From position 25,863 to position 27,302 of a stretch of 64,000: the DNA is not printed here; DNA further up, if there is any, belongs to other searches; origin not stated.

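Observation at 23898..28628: Lower-G+C minus-strand module: MTase, Cas4-like Fe-S PD-(D/E)xK nuclease, unknown protein, AAA-like ATPase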

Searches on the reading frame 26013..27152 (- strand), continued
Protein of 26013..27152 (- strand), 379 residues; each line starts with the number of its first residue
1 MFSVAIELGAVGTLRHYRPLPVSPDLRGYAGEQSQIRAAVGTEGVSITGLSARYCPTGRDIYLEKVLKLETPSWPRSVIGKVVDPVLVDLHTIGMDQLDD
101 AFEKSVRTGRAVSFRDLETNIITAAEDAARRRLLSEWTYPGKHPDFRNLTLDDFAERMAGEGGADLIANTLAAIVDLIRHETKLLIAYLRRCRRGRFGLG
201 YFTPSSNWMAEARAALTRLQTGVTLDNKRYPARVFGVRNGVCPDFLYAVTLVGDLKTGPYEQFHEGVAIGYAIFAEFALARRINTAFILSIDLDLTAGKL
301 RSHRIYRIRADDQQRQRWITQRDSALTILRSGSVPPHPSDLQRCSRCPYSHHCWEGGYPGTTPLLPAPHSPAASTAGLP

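Call 27: find_encoding_contigs(protein=P0023, flank=8000, max_places=1)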
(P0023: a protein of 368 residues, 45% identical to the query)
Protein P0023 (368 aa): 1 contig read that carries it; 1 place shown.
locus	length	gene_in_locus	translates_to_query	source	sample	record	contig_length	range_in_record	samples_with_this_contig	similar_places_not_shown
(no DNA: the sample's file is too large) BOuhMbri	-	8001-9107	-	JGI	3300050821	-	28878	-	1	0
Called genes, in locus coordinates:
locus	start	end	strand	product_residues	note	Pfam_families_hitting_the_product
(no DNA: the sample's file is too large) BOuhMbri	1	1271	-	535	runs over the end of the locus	PF03023:MurJ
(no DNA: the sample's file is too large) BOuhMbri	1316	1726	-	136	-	-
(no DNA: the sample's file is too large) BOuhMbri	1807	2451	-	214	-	-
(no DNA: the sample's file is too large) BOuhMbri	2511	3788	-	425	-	-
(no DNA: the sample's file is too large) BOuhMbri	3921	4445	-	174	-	-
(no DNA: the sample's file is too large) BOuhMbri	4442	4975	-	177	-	-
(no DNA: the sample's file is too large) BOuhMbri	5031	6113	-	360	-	PF13776:DUF4172, PF02661:Fic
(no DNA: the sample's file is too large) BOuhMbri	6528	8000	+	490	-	-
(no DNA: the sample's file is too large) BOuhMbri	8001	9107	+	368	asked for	PF06023:Csa1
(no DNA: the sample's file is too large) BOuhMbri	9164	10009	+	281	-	-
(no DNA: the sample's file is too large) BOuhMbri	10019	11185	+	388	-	PF10923:BrxC_BrxD (faint), PF13191:AAA_16 (faint), PF13401:AAA_22 (faint)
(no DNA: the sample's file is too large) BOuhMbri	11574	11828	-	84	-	?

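Call 63: search_solved_structures(query=A2, max_evalue=1, show_alignments=2)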
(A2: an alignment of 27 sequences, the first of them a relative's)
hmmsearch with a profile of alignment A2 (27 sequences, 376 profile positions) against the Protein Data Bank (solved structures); distinct sequences matched with E-value up to 1: 1.
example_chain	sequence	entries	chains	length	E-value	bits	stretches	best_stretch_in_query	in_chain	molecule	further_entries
3sjb_C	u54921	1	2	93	0.62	12.1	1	125-196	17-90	Golgi to ER traffic protein 1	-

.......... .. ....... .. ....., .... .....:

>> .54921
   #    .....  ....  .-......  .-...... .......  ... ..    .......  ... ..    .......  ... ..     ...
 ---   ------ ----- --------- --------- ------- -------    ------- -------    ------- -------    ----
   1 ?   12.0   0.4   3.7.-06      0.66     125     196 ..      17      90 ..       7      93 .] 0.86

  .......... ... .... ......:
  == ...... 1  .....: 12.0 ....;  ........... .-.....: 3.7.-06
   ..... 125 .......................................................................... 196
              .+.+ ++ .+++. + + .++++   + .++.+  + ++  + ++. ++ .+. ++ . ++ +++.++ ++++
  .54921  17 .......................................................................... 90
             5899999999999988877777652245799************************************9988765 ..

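Call 73: predict_structure(alignment_id=A2)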
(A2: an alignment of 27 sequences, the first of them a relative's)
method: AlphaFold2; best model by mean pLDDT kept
length: 379 residues; sequences in the alignment: 27
mean_pLDDT: 85.3   pTM: 0.85
mean pLDDT of the five models: 85.3, 84.5, 83.6, 79.9, 78.6
residues with pLDDT >= 90: 147; 70-90: 194; 50-70: 20; < 50: 18
segments of 3 or more residues with pLDDT < 50: 197-205, 371-379
pLDDT, mean of each block of 10 residues (from residue 1): 84 73 80 78 78 80 87 88 91 96 94 96 98 93 87 94 96 98 96 65 63 88 86 89 78 77 84 89 88 94 91 90 89 88 86 90 74 41
secondary structure, 60 per line:
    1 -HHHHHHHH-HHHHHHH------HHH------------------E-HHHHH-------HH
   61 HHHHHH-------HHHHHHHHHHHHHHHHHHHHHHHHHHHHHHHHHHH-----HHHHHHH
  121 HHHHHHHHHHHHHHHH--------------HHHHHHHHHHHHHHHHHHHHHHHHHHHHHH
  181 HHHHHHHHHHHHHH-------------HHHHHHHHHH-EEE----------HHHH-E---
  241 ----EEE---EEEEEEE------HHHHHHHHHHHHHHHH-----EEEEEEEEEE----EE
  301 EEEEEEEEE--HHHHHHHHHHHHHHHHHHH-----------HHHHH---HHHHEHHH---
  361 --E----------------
elements in order: H2-9 H11-17 H47-51 H59-66 H74-108 H114-136 H151-194 H208-217 E219-221 H232-235 E245-247 E251-257 H264-279 E285-294 E299-309 H312-330 H342-346 H350-353

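Call 87: search_dna_similar(query=window:26013-27152:-, collection=plasmids, mode=protein, max_evalue=0.00001, max_rows=15)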
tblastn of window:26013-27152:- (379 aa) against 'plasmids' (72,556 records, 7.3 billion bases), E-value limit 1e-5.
No match.

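Call 97: search_protein_families(library=padloc, proteins=[L011:1418-2995:+, L011:3287-4300:+, L011:4303-6039:+, L012:31-4290:+, L012:4293-5123:+, L009:3125-4981:-, L009:49-1065:-, L015:5091-6485:+, L008:576-3602:+, L008:3621-6389:+], max_evalue=0.001)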
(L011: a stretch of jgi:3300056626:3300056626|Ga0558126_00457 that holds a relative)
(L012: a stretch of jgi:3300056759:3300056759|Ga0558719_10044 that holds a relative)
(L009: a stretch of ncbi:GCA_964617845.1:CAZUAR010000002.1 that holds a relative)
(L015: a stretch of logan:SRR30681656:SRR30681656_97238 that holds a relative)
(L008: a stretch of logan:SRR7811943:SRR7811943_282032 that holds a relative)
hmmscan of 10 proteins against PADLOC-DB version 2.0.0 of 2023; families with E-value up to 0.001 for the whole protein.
L011:1418-2995:+ (525 aa): 0 families

L011:3287-4300:+ (337 aa): 0 families

L011:4303-6039:+ (578 aa): 0 families

L012:31-4290:+ (1419 aa): 0 families

L012:4293-5123:+ (276 aa): 0 families

L009:3125-4981:- (618 aa): 15 families
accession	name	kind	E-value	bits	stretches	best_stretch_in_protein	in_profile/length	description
PDLC02208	Ppl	-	9.3e-21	71.7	1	503-615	777-891/894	-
PDLC04135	mad3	-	6.3e-12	43.7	1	12-578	14-339/374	mads_3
PDLC04678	PDC-M49A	-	4.5e-09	33.1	1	520-572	568-620/681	-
PDLC02980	AriA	-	1.8e-08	32.7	1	502-564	237-302/304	-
PDLC03863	LmuB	-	2.9e-08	30.9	1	3-97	7-91/610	-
PDLC04679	PDC-M49A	-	2.8e-06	24.3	1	521-579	429-487/541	-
PDLC04680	PDC-M49A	-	5.4e-06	23.3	1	523-564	561-602/674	-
PDLC03867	LmuB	-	7e-06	22.8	0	3-52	8-58/605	-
PDLC04164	AriA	-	7.2e-06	23.8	1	515-577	185-248/253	-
PDLC03859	LmuB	-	8.4e-06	23.2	0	15-564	18-588/611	-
PDLC04213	HEC-02A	-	1.9e-05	22.4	0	14-38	17-41/337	-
PDLC02979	AriA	-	6.9e-05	20.8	0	14-41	17-44/373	-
PDLC00274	PtuA1|PtuA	-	0.00013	19.4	0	502-583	284-367/438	AAA ATPase domain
PDLC02915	ATPase-Toprim_I-B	-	0.00034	17.5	0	15-42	18-44/623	-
PDLC04541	PDC-M25A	-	0.00045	17.4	0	14-44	16-45/380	-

L009:49-1065:- (338 aa): 14 families
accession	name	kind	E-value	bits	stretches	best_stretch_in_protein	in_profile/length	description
PDLC00791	Cyclase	-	9.3e-127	420.9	1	6-337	9-343/345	oligonucleotide-cyclase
PDLC00808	Cyclase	-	5.4e-43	145.5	1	17-333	18-323/325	oligonucleotide-cyclase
PDLC00803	Cyclase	-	2.8e-19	67.8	1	23-276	21-218/253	oligonucleotide-cyclase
PDLC00773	Cyclase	-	4.3e-18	64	1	8-334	5-296/334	oligonucleotide-cyclase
PDLC00822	Cyclase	-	1.3e-14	52.4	1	5-168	2-153/375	oligonucleotide-cyclase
PDLC00823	Cyclase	-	3.2e-12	44.7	1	8-242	7-213/285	oligonucleotide-cyclase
PDLC00776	Cyclase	-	8.2e-10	36.5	1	6-226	5-200/287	oligonucleotide-cyclase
PDLC00802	Cyclase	-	1.9e-09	35.2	1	110-244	135-263/332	oligonucleotide-cyclase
PDLC00809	Cyclase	-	7.5e-09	33.6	1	54-333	47-293/295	oligonucleotide-cyclase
PDLC00795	Cyclase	-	8.1e-08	29.7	0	187-336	182-320/340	oligonucleotide-cyclase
PDLC00818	Cyclase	-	1.4e-06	26.1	0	185-334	179-294/322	oligonucleotide-cyclase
PDLC00794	Cyclase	-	5.3e-06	23.9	1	107-246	110-251/297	oligonucleotide-cyclase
PDLC00769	Cyclase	-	6.7e-05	20.4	1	26-195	23-175/261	oligonucleotide-cyclase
PDLC00774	Cyclase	-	0.00058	17.1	0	6-65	4-64/316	oligonucleotide-cyclase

L015:5091-6485:+ (464 aa): 2 families
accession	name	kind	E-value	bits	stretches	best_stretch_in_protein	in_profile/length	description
PDLC04073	PD-T7-1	-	5.3e-138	458.5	2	6-348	108-448/452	-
PDLC04110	PD-T7-5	-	3.3e-48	162.5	1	7-320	2-310/346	-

L008:576-3602:+ (1008 aa): 13 families
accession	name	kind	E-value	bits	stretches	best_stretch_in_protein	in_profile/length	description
PDLC00661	HmaB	-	4.3e-88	294.3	2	212-745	266-790/973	DNA-adenine methylase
PDLC00660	HmaB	-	6.9e-86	287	3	391-745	409-790/967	DNA-adenine methylase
PDLC03233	MTase_II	-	3.3e-45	152.9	3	398-683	356-642/731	Type II methyltransferase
PDLC02189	DUF1156_MTase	-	2e-42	143.5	2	127-310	160-337/944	-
PDLC03352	MTase_II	-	2.4e-34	116.4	3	134-285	95-245/1023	Type II methyltransferase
PDLC03314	MTase_II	-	4.1e-25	86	2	123-238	156-271/944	Type II methyltransferase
PDLC03312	MTase_II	-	1.2e-09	34.5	1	515-647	508-623/1344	Type II methyltransferase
PDLC03367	MTase_II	-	2e-08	31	1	129-232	40-135/633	Type II methyltransferase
PDLC03319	MTase_II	-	4.7e-08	30.3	1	516-562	275-321/503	Type II methyltransferase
PDLC04134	mad2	-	3.7e-06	24.1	1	117-174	278-335/492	mads_2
PDLC03380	MTase_II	-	1.9e-05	22.1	0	509-558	239-288/393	Type II methyltransferase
PDLC02541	PglX|PglXI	-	0.00046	16.4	0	519-653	480-591/919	PglXI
PDLC03322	MTase_II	-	0.00081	16.4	0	132-177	66-111/446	Type II methyltransferase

L008:3621-6389:+ (922 aa): 2 families
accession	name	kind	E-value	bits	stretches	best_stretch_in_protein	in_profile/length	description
PDLC00662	HmaC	-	8.8e-95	316.7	1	1-705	1-706/941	AAA+ ATPase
PDLC02192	DUF499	-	6.8e-17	58.6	1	22-516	10-484/1022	-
